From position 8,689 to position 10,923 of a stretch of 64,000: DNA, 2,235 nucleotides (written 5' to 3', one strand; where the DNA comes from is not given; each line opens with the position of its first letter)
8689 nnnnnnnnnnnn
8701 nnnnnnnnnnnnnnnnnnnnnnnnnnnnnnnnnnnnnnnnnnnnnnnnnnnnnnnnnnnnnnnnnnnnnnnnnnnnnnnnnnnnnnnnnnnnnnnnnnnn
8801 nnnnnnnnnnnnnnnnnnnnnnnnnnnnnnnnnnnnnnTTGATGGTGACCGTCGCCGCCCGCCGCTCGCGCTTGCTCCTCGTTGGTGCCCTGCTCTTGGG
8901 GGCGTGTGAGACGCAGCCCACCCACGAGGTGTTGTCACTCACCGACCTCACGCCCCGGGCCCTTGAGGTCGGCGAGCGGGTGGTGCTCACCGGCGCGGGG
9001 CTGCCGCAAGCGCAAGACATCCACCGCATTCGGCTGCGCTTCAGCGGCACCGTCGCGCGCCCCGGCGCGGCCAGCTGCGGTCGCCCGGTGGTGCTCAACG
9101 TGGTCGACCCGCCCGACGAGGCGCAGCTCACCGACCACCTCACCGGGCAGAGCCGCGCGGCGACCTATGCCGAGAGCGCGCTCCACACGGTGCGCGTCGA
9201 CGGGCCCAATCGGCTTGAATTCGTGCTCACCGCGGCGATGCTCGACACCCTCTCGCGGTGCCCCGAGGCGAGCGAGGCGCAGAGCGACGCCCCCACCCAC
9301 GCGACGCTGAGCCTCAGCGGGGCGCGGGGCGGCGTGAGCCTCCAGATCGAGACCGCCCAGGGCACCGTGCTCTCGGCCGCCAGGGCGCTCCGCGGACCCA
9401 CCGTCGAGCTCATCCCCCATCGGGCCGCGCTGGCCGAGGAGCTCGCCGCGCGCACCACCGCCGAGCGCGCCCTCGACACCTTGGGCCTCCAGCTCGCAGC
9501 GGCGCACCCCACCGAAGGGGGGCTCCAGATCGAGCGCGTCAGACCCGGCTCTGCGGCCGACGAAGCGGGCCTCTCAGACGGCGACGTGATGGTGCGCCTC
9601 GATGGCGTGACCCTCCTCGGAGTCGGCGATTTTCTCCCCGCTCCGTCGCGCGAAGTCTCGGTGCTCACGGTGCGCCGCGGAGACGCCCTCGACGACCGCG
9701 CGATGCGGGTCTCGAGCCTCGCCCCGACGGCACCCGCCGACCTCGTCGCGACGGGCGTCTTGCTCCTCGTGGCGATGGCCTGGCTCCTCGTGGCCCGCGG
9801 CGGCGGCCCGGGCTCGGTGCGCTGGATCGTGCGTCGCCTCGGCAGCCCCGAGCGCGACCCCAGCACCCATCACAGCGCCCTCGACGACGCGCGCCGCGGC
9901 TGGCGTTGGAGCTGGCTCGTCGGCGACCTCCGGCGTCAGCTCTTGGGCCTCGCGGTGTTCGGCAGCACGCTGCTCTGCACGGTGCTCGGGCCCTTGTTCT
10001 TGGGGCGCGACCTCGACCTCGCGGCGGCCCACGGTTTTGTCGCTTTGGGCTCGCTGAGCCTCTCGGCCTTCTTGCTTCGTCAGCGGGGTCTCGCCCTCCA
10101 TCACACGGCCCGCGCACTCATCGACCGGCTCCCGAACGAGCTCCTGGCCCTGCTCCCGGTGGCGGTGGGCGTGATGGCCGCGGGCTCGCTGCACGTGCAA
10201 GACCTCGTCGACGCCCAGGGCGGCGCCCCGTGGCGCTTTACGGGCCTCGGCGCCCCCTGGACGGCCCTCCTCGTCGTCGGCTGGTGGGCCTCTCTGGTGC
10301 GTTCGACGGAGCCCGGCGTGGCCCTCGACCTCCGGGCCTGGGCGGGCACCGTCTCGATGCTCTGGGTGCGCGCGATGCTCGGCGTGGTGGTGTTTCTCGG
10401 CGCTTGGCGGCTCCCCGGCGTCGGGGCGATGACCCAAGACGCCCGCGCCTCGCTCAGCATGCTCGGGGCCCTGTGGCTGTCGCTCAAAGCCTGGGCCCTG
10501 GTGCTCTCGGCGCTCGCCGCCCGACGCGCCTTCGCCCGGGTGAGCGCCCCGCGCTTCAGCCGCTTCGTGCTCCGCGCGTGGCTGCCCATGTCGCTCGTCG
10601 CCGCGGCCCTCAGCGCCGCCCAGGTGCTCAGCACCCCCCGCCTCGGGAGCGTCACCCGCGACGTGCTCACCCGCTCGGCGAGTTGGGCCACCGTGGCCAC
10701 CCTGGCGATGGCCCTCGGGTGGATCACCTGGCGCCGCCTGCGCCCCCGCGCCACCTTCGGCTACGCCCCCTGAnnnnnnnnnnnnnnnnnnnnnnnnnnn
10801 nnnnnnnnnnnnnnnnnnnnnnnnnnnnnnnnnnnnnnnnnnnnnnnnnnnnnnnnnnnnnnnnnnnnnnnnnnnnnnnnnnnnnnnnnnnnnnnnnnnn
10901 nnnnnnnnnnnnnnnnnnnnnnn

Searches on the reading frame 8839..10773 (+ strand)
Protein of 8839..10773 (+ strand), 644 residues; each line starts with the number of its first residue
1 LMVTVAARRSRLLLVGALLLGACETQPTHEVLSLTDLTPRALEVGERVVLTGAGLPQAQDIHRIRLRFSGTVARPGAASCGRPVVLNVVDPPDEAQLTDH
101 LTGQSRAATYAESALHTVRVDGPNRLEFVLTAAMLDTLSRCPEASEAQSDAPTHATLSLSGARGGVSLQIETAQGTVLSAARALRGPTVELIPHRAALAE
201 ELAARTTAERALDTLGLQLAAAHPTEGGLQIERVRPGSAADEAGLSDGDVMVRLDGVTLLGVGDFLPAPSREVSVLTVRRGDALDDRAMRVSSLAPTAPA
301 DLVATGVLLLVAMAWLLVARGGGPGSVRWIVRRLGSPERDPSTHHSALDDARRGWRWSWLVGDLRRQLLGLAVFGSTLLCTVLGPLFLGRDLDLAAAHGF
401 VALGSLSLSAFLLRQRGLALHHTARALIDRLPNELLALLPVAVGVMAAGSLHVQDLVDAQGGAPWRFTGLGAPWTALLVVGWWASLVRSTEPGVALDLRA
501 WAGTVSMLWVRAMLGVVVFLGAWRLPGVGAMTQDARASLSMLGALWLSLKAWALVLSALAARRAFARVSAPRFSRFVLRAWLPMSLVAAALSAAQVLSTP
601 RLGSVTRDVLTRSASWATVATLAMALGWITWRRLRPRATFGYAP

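Call 8: search_protein_families(library=pfam, proteins=[window:8839-10773:+])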
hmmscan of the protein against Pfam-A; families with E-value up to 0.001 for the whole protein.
window:8839-10773:+ (644 aa): 3 families
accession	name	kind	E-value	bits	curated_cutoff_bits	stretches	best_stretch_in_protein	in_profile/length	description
PF00146.26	NADHdh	-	2.9e-08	33.9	27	1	501-591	221-296/298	NADH dehydrogenase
PF17820.7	PDZ_6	-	7.6e-05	22.8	27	1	231-264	2-35/54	PDZ domain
PF00595.29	PDZ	-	0.00034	21.4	23.2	1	214-259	11-57/81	PDZ domain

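Call 11: find_homologous_proteins(query=window:8839-10773:+)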
Query window:8839-10773:+ (644 aa): 29 proteins with E <= 0.001 among 8000 candidates.
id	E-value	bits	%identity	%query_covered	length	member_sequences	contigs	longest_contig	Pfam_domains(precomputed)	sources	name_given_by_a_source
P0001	0.0e+0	1366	100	100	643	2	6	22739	PF00146.27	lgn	-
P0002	2.0e-175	603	53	100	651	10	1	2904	PF17820.8,PF00146.27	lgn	-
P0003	1.2e-171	590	52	98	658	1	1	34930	PF17820.8,PF00146.27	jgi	-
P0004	9.8e-171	587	51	94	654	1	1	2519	PF17820.8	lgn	-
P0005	8.1e-168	578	52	97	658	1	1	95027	PF17820.8,PF00146.27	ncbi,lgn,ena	-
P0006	4.4e-122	427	44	94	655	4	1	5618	PF17820.8,PF00595.30,PF00146.27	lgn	-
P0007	1.8e-121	425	45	94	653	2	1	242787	PF17820.8,PF00146.27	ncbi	ncbi:MAG: PDZ domain-containing protein [Polyangiales bacterium]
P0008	1.7e-120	421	45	96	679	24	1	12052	PF17820.8,PF00146.27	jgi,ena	-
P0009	1.8e-119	418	44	94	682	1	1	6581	PF17820.8,PF00146.27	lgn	-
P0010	1.1e-117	412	44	95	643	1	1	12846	PF17820.8,PF00146.27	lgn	-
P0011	7.8e-116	406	45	88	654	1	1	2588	PF17820.8,PF00146.27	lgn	-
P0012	6.0e-115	403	44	97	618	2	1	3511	PF00146.27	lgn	-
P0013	3.6e-113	397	42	97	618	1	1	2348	PF00146.27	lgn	-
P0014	4.0e-110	387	43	91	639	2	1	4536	-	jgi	jgi:NADH-quinone oxidoreductase subunit H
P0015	7.0e-109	383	41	91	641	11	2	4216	PF00146.27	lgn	-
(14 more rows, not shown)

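Call 12: find_encoding_contigs(protein=P0001, flank=10000, max_places=10)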
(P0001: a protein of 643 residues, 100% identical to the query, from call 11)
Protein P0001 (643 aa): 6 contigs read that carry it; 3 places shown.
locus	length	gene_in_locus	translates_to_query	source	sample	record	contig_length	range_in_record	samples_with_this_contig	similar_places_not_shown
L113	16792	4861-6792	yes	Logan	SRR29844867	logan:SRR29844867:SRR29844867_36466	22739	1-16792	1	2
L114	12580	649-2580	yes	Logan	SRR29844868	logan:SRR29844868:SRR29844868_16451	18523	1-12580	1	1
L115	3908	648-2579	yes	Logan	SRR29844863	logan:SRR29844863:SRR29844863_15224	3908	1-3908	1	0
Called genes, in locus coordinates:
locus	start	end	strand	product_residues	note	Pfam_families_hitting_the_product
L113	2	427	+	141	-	?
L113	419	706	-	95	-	PF10685:KGG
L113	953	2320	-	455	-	PF02878:PGM_PMM_I, PF02879:PGM_PMM_II, PF02880:PGM_PMM_III, PF00408:PGM_PMM_IV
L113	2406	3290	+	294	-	PF00581:Rhodanese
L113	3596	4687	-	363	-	PF00483:NTP_transferase, PF12804:NTP_transf_3 (weak), PF22640:ManC_GMP_beta-helix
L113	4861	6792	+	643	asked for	PF00146:NADHdh (faint)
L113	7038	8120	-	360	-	PF01694:Rhomboid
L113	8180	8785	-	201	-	PF08281:Sigma70_r4_2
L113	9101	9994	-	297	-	PF00413:Peptidase_M10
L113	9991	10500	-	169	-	-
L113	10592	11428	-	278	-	-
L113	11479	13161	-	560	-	PF02163:Peptidase_M50, PF00595:PDZ (faint), PF13180:PDZ_2 (weak), PF17820:PDZ_6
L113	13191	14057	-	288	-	PF00929:RNase_T, PF16473:Rv2179c-like (faint)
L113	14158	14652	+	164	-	PF01967:MoaC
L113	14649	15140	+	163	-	PF02391:MoaE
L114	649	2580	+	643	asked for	PF00146:NADHdh (faint)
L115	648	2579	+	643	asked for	PF00146:NADHdh (faint)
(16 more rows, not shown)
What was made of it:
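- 8839..10773 (+): Left flanking gene of the finding. It encodes a PDZ / NADHdh-like membrane protein. calls 8, 11, 12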

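Call 13: find_encoding_contigs(protein=P0005, flank=10000, max_places=4)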
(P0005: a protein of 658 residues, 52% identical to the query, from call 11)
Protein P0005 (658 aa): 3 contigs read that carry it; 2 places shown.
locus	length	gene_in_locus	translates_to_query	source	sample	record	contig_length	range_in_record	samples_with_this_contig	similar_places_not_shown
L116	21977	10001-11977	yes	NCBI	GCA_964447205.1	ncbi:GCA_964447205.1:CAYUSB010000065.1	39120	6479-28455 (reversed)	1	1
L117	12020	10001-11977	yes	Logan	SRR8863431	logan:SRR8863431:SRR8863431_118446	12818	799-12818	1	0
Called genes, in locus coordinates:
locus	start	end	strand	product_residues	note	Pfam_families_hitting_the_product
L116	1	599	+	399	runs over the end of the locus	PF08007:JmjC_2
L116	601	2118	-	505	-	PF03824:NicO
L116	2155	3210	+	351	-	PF08331:QueG_DUF1730, PF13484:Fer4_16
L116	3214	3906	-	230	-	PF00440:TetR_N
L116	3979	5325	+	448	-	PF00067:p450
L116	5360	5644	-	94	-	PF10685:KGG (weak)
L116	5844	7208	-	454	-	PF02878:PGM_PMM_I, PF02879:PGM_PMM_II, PF02880:PGM_PMM_III, PF00408:PGM_PMM_IV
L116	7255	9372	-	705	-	PF00027:cNMP_binding, PF00485:PRK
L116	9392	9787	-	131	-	PF12680:SnoaL_2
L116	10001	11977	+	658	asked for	PF17820:PDZ_6 (weak), PF00146:NADHdh (faint)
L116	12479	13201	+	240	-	-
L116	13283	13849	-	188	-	PF05685:Uma2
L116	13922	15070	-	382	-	PF01694:Rhomboid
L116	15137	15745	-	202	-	PF08281:Sigma70_r4_2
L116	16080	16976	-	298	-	PF00413:Peptidase_M10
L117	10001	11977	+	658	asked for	PF17820:PDZ_6 (weak), PF00146:NADHdh (faint)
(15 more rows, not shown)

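Call 59: search_protein_families(library=ncbifam, proteins=[window:8839-10773:+], max_evalue=0.01)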
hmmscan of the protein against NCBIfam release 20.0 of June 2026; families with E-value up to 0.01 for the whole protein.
window:8839-10773:+ (644 aa): 4 families
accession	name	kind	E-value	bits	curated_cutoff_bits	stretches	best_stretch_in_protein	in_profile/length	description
NF041199.1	trx7_PDZ_seleno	equivalog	0.00028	19.9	300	1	213-266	193-242/390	Trx7/PDZ domain-containing (seleno)protein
NF004741.0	PRK06076.1-2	equivalog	0.0016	17.7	305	0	505-595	253-332/337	NADH-quinone oxidoreductase subunit NuoH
NF040960.1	MamE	equivalog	0.0049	15.5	800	1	218-258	456-498/659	magnetosome formation protease MamE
TIGR02037.1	degP_htrA_DO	subfamily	0.0065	15.5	416.2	1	226-259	258-291/434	Do family serine endopeptidase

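Call 72: find_encoding_contigs(protein=P0003, flank=10000, max_places=2)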
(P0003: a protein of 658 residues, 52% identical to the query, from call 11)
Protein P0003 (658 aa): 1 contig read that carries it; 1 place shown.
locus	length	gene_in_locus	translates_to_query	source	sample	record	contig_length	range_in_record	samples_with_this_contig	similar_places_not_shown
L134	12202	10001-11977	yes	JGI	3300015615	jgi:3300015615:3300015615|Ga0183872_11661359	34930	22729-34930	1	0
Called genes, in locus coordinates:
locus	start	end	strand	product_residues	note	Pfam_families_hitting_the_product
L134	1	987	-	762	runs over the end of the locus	PF02190:LON_substr_bdg, PF00004:AAA, PF07724:AAA_2 (faint), PF07728:AAA_5, PF22667:Lon_lid, PF05362:Lon_C, PF13541:ChlI (weak)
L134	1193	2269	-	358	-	-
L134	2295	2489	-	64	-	-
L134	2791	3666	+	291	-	PF00142:Fer4_NifH (faint), PF01656:CbiA, PF02374:ArsA_ATPase (faint), PF09140:MipZ (weak), PF10609:ParA, PF13614:AAA_31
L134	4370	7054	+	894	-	PF08007:JmjC_2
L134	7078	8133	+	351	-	PF08331:QueG_DUF1730, PF13484:Fer4_16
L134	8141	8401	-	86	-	-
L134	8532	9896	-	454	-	PF02878:PGM_PMM_I, PF02879:PGM_PMM_II, PF02880:PGM_PMM_III, PF00408:PGM_PMM_IV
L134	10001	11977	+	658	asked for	PF17820:PDZ_6 (weak), PF00146:NADHdh (faint)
